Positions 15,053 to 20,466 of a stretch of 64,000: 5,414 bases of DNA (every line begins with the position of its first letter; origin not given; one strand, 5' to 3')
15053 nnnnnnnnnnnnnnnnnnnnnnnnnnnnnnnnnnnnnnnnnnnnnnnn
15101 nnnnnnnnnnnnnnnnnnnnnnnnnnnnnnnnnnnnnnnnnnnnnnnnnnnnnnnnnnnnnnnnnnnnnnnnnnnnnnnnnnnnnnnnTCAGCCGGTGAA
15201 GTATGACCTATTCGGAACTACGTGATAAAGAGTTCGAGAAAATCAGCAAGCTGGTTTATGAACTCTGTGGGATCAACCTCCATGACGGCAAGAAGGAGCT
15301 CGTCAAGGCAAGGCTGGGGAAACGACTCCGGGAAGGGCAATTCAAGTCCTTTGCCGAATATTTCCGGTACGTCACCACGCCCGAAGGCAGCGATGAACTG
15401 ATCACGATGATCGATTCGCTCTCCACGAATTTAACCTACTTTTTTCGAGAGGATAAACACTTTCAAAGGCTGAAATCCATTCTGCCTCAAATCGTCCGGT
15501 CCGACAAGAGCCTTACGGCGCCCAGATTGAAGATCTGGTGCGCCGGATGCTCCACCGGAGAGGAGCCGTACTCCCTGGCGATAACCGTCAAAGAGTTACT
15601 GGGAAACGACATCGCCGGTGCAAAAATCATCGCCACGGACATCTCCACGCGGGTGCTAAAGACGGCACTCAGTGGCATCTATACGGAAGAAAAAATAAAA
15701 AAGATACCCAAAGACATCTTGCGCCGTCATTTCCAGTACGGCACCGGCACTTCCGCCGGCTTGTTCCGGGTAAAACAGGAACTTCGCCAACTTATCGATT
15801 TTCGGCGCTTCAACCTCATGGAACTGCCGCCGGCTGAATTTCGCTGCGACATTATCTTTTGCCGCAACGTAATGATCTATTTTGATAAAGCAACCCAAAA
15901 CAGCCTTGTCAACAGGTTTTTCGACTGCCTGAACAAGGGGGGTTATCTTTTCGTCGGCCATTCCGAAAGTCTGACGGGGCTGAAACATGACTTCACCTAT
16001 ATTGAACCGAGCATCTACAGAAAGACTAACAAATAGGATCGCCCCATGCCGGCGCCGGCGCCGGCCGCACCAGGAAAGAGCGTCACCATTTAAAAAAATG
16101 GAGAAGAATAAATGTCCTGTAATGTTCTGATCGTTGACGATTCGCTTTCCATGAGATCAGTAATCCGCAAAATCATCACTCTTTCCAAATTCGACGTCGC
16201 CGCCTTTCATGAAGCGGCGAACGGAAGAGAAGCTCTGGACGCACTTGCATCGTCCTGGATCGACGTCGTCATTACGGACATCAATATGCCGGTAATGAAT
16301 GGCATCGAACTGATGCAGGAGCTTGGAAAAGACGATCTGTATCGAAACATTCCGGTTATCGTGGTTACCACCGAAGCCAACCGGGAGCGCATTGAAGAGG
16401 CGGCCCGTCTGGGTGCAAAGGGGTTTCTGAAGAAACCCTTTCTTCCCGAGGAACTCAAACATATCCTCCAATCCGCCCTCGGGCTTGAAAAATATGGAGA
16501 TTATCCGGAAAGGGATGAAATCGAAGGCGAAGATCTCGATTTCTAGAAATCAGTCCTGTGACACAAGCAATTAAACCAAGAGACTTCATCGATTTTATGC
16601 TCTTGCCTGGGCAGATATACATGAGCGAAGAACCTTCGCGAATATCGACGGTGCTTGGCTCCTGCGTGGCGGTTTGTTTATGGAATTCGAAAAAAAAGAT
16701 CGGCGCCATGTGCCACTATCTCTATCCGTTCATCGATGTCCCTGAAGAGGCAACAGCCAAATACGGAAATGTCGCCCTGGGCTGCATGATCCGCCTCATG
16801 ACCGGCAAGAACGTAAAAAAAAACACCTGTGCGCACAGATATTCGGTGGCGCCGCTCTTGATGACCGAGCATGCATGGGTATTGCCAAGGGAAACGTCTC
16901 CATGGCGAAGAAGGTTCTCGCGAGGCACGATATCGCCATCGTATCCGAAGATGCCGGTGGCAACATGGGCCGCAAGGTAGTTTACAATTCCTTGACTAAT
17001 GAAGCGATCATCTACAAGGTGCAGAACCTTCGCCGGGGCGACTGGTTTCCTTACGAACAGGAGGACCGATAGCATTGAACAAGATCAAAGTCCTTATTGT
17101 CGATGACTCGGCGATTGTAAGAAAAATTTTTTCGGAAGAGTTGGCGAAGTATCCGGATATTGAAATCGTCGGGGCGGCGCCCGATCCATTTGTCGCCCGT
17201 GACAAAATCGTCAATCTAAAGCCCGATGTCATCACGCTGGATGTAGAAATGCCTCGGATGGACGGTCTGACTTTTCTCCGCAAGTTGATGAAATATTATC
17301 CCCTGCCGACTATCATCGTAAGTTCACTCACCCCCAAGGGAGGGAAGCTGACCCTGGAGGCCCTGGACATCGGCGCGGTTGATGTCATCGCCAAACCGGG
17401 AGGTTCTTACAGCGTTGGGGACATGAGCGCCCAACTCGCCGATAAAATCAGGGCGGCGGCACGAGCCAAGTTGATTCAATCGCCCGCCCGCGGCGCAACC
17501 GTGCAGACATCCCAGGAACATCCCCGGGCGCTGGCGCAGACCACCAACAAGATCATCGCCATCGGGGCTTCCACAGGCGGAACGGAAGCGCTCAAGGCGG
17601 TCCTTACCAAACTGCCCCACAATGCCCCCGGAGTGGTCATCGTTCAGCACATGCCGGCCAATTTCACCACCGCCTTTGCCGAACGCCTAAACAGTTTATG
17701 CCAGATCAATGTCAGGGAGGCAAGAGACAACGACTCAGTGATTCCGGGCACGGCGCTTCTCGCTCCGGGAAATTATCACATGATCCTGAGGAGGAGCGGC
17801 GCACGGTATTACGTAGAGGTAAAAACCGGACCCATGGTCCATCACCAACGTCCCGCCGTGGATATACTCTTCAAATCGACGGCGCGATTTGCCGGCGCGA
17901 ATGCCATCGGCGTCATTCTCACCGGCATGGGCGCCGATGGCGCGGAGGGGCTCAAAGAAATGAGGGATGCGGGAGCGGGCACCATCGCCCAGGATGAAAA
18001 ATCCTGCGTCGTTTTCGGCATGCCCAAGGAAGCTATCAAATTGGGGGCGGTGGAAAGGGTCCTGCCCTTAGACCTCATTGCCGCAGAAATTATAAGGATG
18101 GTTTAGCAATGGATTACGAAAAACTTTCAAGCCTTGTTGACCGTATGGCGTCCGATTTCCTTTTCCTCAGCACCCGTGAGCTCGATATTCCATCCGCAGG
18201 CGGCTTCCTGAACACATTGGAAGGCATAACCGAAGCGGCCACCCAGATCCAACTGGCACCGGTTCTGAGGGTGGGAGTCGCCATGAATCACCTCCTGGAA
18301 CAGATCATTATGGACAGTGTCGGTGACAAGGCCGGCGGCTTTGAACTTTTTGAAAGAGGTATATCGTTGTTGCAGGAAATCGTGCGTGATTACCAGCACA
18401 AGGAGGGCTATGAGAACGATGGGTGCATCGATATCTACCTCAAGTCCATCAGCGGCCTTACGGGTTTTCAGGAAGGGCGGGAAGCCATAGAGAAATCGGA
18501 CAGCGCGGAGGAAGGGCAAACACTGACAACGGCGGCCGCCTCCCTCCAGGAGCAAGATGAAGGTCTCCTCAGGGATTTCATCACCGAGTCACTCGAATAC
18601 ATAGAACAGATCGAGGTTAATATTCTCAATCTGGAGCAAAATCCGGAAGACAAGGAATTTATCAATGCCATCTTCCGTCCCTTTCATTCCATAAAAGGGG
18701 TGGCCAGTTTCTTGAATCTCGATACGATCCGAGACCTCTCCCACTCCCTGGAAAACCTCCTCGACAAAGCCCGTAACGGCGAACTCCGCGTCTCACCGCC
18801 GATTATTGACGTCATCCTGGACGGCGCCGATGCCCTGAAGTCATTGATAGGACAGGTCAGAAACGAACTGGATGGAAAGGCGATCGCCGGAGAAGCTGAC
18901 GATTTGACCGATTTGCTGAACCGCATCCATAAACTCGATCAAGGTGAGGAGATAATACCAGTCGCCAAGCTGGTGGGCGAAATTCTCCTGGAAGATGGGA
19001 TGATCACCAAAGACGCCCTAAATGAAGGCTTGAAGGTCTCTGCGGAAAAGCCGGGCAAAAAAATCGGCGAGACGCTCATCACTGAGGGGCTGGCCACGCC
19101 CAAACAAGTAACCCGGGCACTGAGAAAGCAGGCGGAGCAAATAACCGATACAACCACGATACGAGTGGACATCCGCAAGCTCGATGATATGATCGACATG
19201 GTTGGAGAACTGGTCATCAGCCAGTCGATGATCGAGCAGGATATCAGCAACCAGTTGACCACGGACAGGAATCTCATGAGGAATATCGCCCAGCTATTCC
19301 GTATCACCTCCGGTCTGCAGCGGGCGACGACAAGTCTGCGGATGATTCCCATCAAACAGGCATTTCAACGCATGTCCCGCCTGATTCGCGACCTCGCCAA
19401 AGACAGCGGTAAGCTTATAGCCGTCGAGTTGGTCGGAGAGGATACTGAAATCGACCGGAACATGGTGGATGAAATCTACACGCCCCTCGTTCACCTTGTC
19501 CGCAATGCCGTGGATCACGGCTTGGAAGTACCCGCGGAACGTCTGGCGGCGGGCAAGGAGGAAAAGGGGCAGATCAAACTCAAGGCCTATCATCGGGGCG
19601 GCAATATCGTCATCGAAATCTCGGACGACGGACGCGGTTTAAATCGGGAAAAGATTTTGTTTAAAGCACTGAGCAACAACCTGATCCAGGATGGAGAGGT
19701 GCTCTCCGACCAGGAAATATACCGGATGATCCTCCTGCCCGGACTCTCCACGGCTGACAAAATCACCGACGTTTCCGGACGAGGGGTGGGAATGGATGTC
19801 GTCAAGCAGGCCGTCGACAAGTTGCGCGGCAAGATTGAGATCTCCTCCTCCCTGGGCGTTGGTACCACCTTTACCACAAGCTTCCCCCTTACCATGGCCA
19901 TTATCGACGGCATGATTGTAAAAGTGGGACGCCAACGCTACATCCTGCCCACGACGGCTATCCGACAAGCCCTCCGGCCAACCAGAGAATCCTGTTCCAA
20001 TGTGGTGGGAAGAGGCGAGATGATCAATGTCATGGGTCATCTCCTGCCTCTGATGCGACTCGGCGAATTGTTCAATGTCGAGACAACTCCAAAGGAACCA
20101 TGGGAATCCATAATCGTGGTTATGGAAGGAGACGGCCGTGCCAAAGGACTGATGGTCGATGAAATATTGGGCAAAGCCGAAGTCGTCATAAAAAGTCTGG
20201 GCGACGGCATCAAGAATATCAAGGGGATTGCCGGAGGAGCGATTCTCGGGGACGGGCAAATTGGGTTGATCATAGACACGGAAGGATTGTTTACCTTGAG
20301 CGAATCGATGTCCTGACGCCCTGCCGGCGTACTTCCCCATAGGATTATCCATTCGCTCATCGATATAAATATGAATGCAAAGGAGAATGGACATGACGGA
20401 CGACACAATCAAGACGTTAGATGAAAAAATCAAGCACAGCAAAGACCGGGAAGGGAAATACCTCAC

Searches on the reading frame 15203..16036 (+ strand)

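Call 15: search_protein_families(library=pfam, proteins=[window:15203-16036:+], max_evalue=0.001)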
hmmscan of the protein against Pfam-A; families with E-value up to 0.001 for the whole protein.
window:15203-16036:+ (277 aa): 5 families
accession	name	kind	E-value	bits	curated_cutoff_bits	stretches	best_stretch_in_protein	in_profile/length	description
PF01739.24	CheR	-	2.2e-60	203.9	27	1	76-268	1-190/195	CheR methyltransferase, SAM binding domain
PF03705.20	CheR_N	-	4.6e-17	61.9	27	1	9-59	1-51/53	CheR methyltransferase, all-alpha domain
PF08241.18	Methyltransf_11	-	2.8e-05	25.1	21.2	0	191-251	37-95/95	Methyltransferase domain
PF13649.12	Methyltransf_25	-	0.00014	22.9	27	0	197-247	47-97/97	Methyltransferase domain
PF08242.18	Methyltransf_12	-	0.00088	20.4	30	0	191-249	37-98/98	Methyltransferase domain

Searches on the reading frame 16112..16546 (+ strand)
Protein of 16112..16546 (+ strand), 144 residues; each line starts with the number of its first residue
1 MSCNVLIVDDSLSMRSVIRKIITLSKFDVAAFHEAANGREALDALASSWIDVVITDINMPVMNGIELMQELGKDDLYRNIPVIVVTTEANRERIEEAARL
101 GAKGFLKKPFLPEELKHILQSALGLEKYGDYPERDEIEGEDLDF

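Call 56: search_protein_families(library=pfam, proteins=[window:16112-16546:+], max_evalue=0.001)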
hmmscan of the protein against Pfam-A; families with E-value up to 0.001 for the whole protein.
window:16112-16546:+ (144 aa): 1 family
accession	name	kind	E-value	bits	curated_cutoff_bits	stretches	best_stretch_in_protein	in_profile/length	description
PF00072.30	Response_reg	-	2.9e-29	101.9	30.2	1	5-119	1-110/111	Response regulator receiver domain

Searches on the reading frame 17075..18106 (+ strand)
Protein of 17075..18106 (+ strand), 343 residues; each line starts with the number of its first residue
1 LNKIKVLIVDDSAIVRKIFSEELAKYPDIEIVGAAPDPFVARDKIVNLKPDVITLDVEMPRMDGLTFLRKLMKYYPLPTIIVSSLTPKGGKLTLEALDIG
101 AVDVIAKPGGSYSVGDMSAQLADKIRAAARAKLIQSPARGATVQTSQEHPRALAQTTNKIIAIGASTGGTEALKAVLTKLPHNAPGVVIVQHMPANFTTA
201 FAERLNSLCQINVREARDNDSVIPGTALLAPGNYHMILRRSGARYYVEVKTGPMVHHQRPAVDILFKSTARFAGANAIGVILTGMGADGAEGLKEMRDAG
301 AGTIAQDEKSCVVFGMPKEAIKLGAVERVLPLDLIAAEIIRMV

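Call 15: search_protein_families(library=pfam, proteins=[window:17075-18106:+], max_evalue=0.001)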
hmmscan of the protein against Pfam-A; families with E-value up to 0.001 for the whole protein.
window:17075-18106:+ (343 aa): 2 families
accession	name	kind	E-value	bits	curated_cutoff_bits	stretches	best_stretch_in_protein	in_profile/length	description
PF01339.22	CheB_methylest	-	2.5e-67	226.4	24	1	161-339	1-174/174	CheB methylesterase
PF00072.30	Response_reg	-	2.8e-19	69.8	30.2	1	6-108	1-100/111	Response regulator receiver domain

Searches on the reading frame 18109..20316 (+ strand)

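Call 15: search_protein_families(library=pfam, proteins=[window:18109-20316:+], max_evalue=0.001)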
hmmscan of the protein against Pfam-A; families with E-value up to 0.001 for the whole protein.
window:18109-20316:+ (735 aa): 4 families
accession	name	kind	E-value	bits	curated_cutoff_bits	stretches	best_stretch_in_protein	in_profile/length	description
PF01584.24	CheW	-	7.4e-23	81.1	23.5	1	601-729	2-135/138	CheW-like domain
PF02518.31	HATPase_c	-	4.6e-17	62.9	26.4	1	459-595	5-110/111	Histidine kinase-, DNA gyrase B-, and HSP90-like ATPase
PF01627.28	Hpt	-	8.2e-16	58.5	24.6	1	153-251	2-82/84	Hpt domain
PF02895.20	H-kinase_dim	-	2.1e-15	57.3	23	1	349-408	2-66/68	Signal transducing histidine kinase, homodimeric domain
